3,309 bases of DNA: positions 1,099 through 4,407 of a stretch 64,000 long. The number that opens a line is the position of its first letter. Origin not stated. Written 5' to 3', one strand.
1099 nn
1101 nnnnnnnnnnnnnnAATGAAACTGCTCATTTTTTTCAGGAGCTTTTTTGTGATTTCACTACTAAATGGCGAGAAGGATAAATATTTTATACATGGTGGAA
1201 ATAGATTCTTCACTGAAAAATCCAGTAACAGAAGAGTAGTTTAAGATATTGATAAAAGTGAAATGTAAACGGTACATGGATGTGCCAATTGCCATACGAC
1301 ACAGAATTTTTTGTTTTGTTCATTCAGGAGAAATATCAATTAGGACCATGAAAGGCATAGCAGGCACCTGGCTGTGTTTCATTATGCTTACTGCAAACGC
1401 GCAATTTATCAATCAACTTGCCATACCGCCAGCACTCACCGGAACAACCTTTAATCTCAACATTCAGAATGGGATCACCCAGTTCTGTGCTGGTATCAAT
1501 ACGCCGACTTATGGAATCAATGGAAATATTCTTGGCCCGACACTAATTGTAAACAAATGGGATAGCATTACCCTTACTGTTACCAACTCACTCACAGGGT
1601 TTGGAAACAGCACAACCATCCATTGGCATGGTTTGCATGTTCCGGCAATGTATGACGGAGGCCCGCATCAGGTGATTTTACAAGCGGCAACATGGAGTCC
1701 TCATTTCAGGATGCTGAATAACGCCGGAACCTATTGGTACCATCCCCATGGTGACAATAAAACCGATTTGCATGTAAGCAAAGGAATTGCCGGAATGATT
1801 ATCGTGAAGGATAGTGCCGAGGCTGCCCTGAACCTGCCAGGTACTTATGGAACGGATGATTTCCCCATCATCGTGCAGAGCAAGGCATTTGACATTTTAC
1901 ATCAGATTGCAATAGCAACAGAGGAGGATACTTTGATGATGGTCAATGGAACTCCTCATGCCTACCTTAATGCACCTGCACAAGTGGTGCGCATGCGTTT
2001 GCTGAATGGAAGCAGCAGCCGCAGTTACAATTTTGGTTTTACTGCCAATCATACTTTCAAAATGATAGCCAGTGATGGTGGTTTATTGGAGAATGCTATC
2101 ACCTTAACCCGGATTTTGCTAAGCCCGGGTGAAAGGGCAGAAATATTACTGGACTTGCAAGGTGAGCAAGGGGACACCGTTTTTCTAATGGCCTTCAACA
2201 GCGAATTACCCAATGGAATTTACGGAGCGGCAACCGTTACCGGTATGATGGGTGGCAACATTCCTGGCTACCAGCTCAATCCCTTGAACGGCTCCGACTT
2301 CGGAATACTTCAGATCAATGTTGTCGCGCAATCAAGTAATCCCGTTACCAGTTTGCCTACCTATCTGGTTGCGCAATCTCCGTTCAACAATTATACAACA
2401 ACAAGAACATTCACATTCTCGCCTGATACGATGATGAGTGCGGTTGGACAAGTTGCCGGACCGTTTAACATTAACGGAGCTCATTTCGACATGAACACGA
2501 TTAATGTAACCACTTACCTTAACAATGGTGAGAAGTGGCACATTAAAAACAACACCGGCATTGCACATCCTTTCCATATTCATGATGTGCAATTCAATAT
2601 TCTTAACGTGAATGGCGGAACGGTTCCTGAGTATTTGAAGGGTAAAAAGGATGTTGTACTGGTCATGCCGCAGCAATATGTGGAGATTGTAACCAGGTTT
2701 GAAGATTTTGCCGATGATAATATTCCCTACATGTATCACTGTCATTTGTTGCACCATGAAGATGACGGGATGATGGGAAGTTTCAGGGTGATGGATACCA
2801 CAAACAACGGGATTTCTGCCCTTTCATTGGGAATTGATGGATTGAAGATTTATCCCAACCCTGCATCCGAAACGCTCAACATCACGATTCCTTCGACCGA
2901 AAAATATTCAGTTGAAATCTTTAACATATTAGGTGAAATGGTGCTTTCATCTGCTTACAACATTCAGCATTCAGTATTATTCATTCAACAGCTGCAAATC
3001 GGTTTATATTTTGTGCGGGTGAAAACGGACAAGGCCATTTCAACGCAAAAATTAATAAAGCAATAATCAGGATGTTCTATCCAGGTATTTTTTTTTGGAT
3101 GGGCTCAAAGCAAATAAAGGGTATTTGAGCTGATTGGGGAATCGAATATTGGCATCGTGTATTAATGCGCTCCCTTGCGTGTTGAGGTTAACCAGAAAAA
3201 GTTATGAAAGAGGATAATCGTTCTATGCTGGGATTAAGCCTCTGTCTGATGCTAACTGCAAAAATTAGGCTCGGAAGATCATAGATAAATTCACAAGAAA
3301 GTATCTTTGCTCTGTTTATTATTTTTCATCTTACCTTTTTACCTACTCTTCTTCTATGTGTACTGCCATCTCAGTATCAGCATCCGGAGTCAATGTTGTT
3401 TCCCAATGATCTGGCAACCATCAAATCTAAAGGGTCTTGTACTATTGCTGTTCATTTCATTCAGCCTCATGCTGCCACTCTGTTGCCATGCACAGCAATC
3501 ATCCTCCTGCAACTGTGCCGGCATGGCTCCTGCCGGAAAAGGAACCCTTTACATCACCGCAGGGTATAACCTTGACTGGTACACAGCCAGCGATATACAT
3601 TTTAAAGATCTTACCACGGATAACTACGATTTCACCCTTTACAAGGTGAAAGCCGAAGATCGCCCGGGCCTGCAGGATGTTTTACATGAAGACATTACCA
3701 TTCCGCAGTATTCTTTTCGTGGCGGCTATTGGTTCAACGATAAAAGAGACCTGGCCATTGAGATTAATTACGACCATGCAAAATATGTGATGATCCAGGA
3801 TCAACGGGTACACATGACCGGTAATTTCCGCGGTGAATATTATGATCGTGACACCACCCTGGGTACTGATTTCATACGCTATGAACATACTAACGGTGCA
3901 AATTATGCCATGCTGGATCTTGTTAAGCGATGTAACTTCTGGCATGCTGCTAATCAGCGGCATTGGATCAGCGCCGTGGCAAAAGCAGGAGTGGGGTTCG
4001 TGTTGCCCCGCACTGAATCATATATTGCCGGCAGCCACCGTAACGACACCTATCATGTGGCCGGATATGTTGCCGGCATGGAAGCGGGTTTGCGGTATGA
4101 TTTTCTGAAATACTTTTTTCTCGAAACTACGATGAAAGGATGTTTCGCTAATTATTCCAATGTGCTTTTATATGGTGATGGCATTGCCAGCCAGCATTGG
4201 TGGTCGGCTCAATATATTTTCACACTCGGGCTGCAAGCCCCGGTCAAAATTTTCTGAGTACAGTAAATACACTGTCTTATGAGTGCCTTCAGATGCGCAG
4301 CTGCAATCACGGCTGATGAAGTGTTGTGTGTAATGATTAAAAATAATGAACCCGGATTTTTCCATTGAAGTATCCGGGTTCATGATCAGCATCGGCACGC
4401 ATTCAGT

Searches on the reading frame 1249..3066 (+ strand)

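Call 76: search_protein_families(library=pfam, proteins=[window:1249-3066:+], max_evalue=0.00001)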
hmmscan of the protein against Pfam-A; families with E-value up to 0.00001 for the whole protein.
window:1249-3066:+ (605 aa): 3 families
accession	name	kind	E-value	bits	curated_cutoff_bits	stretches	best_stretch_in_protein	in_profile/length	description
PF07732.21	Cu-oxidase_3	-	4e-27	95.1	21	1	78-190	8-118/119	Multicopper oxidase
PF07731.20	Cu-oxidase_2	-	3.2e-21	76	20.4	1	399-516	13-135/137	Multicopper oxidase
PF18962.6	Por_Secre_tail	-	5.3e-14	52.7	27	1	534-603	1-74/75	Secretion system C-terminal sorting domain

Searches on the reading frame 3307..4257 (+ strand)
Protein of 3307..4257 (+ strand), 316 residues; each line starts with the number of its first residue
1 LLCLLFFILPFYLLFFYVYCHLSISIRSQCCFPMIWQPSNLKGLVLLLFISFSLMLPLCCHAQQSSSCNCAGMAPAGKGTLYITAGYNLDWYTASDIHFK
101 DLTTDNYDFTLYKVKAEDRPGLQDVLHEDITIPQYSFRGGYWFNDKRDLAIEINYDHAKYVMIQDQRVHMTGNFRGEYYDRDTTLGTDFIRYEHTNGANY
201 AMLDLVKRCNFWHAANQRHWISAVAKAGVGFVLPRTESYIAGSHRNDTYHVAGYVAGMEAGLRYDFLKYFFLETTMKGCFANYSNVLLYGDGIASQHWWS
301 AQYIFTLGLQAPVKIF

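Call 76: search_protein_families(library=pfam, proteins=[window:3307-4257:+], max_evalue=0.00001)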
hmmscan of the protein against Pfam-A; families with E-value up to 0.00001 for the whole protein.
window:3307-4257:+ (316 aa): 0 families

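Call 77: search_protein_families(library=ncbifam, proteins=[window:3307-4257:+], max_evalue=0.01)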
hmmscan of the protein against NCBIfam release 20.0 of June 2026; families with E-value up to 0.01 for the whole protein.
window:3307-4257:+ (316 aa): 0 families

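Call 78: search_protein_families(library=pfam, proteins=[window:3307-4257:+], max_evalue=1)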
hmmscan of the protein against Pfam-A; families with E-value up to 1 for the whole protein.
window:3307-4257:+ (316 aa): 0 families
